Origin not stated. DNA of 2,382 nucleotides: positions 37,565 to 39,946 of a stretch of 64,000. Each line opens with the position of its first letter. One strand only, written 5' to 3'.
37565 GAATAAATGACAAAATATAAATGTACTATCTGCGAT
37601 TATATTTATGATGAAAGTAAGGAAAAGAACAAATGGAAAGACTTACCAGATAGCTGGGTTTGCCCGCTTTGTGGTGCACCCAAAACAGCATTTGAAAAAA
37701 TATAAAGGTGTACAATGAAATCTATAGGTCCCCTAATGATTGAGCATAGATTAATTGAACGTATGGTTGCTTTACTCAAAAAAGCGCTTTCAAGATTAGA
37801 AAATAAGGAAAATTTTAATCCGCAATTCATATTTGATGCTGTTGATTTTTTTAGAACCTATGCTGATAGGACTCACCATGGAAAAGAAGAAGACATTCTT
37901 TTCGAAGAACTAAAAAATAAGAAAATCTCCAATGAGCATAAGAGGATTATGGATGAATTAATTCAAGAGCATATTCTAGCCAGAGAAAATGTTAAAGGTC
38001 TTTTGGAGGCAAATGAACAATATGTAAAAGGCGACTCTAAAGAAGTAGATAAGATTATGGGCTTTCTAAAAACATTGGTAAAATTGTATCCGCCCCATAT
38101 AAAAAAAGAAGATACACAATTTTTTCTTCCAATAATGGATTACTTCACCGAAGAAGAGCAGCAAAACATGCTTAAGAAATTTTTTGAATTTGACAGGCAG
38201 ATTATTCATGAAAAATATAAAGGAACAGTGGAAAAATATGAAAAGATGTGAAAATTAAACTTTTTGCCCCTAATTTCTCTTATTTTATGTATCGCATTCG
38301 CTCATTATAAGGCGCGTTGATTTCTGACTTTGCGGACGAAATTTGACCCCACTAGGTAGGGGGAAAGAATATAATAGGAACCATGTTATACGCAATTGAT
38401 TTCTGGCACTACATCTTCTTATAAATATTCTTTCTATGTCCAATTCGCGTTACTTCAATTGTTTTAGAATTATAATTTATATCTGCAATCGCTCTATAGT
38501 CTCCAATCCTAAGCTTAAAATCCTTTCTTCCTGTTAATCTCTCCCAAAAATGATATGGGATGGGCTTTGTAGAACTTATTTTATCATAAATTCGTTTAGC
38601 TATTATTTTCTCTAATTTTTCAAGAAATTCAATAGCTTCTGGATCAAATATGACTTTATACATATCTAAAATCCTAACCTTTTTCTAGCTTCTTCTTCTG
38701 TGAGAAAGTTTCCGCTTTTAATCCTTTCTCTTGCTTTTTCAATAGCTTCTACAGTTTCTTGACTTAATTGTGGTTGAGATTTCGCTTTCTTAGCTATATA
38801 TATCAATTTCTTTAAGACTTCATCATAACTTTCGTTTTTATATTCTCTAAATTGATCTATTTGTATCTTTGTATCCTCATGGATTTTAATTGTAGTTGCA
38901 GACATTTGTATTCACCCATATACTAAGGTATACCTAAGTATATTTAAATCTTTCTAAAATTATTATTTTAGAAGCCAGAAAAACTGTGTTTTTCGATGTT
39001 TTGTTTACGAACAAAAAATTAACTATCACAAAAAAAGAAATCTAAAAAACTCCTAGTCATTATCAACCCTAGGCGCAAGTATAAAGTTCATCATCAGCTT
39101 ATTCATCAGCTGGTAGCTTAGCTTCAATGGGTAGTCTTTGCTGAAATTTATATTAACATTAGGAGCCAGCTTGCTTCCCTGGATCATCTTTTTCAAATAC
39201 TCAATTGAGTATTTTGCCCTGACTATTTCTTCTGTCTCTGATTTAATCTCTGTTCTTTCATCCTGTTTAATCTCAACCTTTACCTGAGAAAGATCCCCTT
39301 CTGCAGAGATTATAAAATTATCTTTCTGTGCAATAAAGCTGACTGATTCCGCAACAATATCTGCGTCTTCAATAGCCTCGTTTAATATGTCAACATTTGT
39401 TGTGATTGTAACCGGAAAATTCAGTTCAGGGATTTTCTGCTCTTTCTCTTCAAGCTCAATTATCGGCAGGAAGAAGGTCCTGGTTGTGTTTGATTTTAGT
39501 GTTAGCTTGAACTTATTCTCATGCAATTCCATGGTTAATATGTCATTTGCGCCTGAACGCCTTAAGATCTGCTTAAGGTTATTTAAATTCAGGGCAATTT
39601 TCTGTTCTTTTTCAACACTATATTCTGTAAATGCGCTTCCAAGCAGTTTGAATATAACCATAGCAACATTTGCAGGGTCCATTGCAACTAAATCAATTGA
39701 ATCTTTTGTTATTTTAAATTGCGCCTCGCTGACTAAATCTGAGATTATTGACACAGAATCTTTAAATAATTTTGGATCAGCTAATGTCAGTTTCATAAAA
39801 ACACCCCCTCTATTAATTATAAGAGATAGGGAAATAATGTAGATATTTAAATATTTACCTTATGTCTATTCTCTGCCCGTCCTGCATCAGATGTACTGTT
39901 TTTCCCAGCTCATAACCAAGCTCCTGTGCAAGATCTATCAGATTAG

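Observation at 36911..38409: Two neighbouring gene cassettes, each bracketed by 14-15 bp inverted repeats, plus a shared family of short palindromic modules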

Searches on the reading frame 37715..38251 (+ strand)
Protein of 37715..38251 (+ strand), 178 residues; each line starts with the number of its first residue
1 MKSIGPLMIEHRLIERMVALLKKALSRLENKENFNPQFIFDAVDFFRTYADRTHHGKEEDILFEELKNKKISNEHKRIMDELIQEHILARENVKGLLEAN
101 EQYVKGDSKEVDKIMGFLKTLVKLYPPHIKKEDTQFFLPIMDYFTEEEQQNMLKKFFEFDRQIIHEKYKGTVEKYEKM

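Call 7: find_encoding_contigs(protein=window:37715-38251:+, flank=10000, max_places=10)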
Protein window:37715-38251:+ (178 aa): 1 contig read that carries it; 1 place shown.
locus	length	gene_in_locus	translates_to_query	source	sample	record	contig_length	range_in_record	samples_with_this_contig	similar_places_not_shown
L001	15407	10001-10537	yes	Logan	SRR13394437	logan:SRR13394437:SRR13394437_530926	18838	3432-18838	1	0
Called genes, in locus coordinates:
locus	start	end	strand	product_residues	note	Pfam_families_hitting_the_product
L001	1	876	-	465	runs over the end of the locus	-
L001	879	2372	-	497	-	-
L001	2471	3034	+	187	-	-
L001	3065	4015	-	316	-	PF00106:adh_short (weak), PF01073:3Beta_HSD, PF01370:Epimerase, PF02719:Polysacc_synt_2, PF04321:RmlD_sub_bind, PF05368:NmrA (weak), PF16363:GDP_Man_Dehyd, PF07993:NAD_binding_4, +1 more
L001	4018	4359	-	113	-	PF00892:EamA, PF05653:Mg_trans_NIPA (weak), PF10639:TMEM234 (weak)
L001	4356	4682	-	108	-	PF00892:EamA (weak)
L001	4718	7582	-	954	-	PF02516:STT3, PF21436:STT3-PglB_core (weak)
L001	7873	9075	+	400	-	PF07690:MFS_1, PF12832:MFS_1_like, PF13347:MFS_2, PF00083:Sugar_tr, PF05977:MFS_3, PF07690:MFS_1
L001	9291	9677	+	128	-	-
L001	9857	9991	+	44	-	PF00301:Rubredoxin, PF21349:RUBY_RBDX (weak)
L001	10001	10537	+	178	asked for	PF01814:Hemerythrin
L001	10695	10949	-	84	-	PF05016:ParE_toxin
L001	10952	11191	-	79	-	PF24434:DUF7557 (weak)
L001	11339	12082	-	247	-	PF00705:PCNA_N, PF02144:Rad1 (faint), PF02747:PCNA_C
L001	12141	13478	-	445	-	PF00753:Lactamase_B, PF12706:Lactamase_B_2 (weak), PF22505:RNase_J_b_CASP, PF07521:RMMBL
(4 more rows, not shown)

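Call 27: search_protein_families(library=pfam, proteins=[window:37715-38251:+], max_evalue=0.01)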
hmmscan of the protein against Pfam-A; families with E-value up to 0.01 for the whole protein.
window:37715-38251:+ (178 aa): 1 family
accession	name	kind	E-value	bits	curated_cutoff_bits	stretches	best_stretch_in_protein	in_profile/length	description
PF01814.28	Hemerythrin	-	8e-13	49.4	25.3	1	8-137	7-124/127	Hemerythrin HHE cation binding domain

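Call 29: find_homologous_proteins(query=window:37715-38251:+, max_evalue=1e-10)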
Query window:37715-38251:+ (178 aa): 7519 proteins with E <= 1e-10 among 7589 candidates; the best 120 are listed.
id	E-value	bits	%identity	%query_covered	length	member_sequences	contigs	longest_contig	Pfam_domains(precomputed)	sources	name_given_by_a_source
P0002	8.6e-110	382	100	100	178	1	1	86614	PF01814.29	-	-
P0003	4.7e-80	285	75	99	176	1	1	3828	PF01814.29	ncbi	-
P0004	2.2e-77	277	74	98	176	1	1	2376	PF01814.29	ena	-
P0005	5.9e-77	275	73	98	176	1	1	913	PF01814.29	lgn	-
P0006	1.6e-75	271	54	92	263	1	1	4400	PF01814.29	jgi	jgi:hemerythrin-like domain-containing protein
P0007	7.6e-74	265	70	99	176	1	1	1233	PF01814.29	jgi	jgi:hemerythrin-like domain-containing protein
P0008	1.0e-73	265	70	99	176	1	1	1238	PF01814.29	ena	-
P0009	9.0e-72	258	66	99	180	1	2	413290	PF01814.29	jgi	jgi:hemerythrin-like domain-containing protein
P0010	4.6e-68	246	66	99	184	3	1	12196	PF01814.29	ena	-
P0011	4.1e-67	243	61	98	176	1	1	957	PF01814.29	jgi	jgi:hemerythrin-like domain-containing protein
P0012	2.0e-66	241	62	99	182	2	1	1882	PF01814.29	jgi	jgi:hemerythrin-like domain-containing protein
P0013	1.1e-65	239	63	99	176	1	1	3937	PF01814.29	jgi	jgi:hemerythrin-like domain-containing protein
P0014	3.2e-65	237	63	97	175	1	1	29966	PF01814.29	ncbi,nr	ncbi:hemerythrin domain-containing protein [Candidatus Woesearchaeota archaeon]|nr:hemerythrin domai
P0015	6.0e-65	236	60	99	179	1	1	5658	PF01814.29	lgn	-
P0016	1.2e-64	235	59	98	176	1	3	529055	PF01814.29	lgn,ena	-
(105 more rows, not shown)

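Call 30: find_encoding_contigs(protein=P0003, flank=5000, max_places=3)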
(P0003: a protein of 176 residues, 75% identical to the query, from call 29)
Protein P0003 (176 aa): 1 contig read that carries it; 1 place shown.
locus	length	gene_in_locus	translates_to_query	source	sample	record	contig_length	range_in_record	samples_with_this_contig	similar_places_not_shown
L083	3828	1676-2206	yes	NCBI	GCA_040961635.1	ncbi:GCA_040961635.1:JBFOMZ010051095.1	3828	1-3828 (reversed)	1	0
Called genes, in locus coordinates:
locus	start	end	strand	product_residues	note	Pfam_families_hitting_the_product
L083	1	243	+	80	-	?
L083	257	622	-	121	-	-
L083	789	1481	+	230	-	PF00696:AA_kinase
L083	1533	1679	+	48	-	PF00301:Rubredoxin, PF21349:RUBY_RBDX (weak)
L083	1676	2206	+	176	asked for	PF01814:Hemerythrin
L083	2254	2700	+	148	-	PF01876:RNase_P_p30 (faint)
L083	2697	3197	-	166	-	-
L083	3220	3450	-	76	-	-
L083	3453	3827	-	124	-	?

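Call 31: find_encoding_contigs(protein=P0004, flank=5000, max_places=3)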
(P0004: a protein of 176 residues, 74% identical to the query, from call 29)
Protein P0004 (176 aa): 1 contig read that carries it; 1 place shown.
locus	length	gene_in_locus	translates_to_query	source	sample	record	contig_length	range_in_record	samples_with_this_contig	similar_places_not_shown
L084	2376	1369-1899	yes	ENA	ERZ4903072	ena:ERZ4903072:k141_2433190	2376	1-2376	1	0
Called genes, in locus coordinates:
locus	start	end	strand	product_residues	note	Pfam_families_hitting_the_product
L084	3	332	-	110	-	?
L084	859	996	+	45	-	PF00301:Rubredoxin, PF21349:RUBY_RBDX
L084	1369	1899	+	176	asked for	PF01814:Hemerythrin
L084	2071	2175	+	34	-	-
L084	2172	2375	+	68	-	?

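Call 32: find_encoding_contigs(protein=P0009, flank=6000, max_places=3)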
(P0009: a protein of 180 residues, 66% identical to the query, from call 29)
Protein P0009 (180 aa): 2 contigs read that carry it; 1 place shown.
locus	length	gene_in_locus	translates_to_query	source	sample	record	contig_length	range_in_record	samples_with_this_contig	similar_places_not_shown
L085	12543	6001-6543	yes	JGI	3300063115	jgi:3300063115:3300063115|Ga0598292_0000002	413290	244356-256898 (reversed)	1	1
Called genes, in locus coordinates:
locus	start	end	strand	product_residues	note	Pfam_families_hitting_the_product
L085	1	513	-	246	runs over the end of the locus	PF13353:Fer4_12, PF04055:Radical_SAM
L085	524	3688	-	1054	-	PF03477:ATP-cone, PF13597:NRDD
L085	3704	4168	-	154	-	PF22811:Zn_ribbon_NrdR, PF03477:ATP-cone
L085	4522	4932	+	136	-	-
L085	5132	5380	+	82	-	PF01423:LSM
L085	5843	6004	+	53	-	PF00301:Rubredoxin, PF21349:RUBY_RBDX (faint)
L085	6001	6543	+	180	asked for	PF01814:Hemerythrin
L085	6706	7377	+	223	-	-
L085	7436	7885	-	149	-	-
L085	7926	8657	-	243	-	PF00990:GGDEF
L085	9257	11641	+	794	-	PF05124:S_layer_C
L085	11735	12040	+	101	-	PF01451:LMWPc (faint)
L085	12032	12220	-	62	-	-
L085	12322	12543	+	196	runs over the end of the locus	PF18765:Polbeta, PF01909:NTP_transf_2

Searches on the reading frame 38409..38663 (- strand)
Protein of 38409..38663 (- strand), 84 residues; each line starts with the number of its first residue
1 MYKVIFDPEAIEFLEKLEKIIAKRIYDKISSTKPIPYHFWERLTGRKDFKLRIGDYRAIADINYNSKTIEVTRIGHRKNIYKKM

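Call 27: search_protein_families(library=pfam, proteins=[window:38409-38663:-], max_evalue=0.01)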
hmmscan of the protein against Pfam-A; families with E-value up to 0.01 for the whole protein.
window:38409-38663:- (84 aa): 1 family
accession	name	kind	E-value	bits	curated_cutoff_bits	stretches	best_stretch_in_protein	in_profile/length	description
PF05016.21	ParE_toxin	-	3.9e-08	34.2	23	1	4-81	1-89/89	ParE toxin of type II toxin-antitoxin system, parDE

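Call 44: find_encoding_contigs(protein=window:38409-38663:-, flank=6000, max_places=10)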
Protein window:38409-38663:- (84 aa): no gene with exactly this product is on record in the collection.

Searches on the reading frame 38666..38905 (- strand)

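Call 27: search_protein_families(library=pfam, proteins=[window:38666-38905:-], max_evalue=0.01)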
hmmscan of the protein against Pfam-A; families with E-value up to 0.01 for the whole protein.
window:38666-38905:- (79 aa): 1 family
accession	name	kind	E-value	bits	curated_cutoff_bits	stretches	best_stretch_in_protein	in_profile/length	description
PF24434.1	DUF7557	-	6.4e-08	32.3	25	1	4-38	2-35/45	Family of unknown function (DUF7557)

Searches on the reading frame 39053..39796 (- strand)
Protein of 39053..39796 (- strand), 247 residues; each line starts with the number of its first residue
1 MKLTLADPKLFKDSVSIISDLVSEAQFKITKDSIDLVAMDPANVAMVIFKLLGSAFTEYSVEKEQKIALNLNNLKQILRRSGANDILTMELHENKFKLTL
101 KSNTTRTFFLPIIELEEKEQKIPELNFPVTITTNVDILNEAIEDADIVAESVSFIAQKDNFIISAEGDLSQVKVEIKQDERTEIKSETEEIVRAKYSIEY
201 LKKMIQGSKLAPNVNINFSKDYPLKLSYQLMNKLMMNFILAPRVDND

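Call 11: find_related_loci(query=window:39053-39796:-, collection=genome_contigs, flank=10000)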
Query window:39053-39796:- (247 aa) in genome_contigs; peptide patterns used: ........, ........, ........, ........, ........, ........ (x = any residue, [..] = any of these).
411 stretches matched a pattern; 347 encode a relative of the query (tblastn E <= 1e-3); the best 80 are kept; 80 distinct loci.
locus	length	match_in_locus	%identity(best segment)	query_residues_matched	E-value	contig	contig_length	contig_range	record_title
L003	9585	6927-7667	83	1-247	6e-129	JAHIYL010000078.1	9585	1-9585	MAG: Nanoarchaeota archaeon isolate Modern_marine.mb.116 Modern_marine.mb.116_k141_788563, whole genome shotgun sequence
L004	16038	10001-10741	76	1-247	3e-128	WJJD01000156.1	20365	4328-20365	MAG: Candidatus Woesearchaeota archaeon isolate Bin_274 k141_3766326, whole genome shotgun sequence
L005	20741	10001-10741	77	1-247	1e-126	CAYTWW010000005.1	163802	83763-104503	MAG TPA_asm: uncultured Methanosarcinales archaeon isolate SRP167436_co1_14 genome assembly, contig: NODE_39_length_1638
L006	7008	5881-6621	73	1-247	1e-121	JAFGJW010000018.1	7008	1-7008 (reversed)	MAG: Candidatus Woesearchaeota archaeon isolate Zod_Metabat.297 k87_12343686, whole genome shotgun sequence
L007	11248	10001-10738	72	1-246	7e-119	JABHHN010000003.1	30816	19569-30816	MAG: archaeon isolate SI037_bin40 k141_62897, whole genome shotgun sequence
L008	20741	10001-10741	72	1-247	9e-118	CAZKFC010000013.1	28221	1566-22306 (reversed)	MAG TPA_asm: uncultured Methanosarcinales archaeon isolate binchicken_co19_615 genome assembly, contig: NODE_2398_length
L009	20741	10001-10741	73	1-247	6e-117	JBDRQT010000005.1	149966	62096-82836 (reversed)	MAG: archaeon isolate MEGAHIT-group-2.59 k141_1077468, whole genome shotgun sequence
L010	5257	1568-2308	72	1-247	3e-116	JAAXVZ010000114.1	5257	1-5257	MAG: Nanoarchaeota archaeon isolate W9_Combined_metabat1_108 W9_Combined_metabat1_108_NODE_10996, whole genome shotgun s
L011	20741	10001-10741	70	1-247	7e-114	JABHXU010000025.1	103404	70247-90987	MAG: archaeon isolate SI047_bin43 k141_934438, whole genome shotgun sequence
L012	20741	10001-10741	70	1-247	3e-113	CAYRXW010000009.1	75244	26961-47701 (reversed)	MAG TPA_asm: uncultured Methanosarcinales archaeon isolate SRP292972_co1_23 genome assembly, contig: NODE_273_length_752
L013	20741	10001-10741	70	1-247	4e-111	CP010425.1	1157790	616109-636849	Archaeon GW2011_AR15 chromosome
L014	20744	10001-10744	67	1-247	6e-108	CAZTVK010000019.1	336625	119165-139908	MAG TPA_asm: uncultured Methanosarcinales archaeon isolate binchicken_co165_273 genome assembly, contig: k141_2390770, w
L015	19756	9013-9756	65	1-247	1e-106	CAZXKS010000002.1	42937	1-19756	MAG TPA_asm: uncultured Methanosarcinales archaeon isolate SRP119689_co1_299 genome assembly, contig: NODE_1026_length_4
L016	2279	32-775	65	1-247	6e-111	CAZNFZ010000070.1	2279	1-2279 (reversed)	MAG TPA_asm: uncultured Methanosarcinales archaeon isolate binchicken_co165_133 genome assembly, contig: k141_1509425, w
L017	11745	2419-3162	67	1-247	5e-106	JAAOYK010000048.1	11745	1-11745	Candidatus Pacearchaeota archaeon isolate DPANNHV_H1.bin.39 k83_2273570, whole genome shotgun sequence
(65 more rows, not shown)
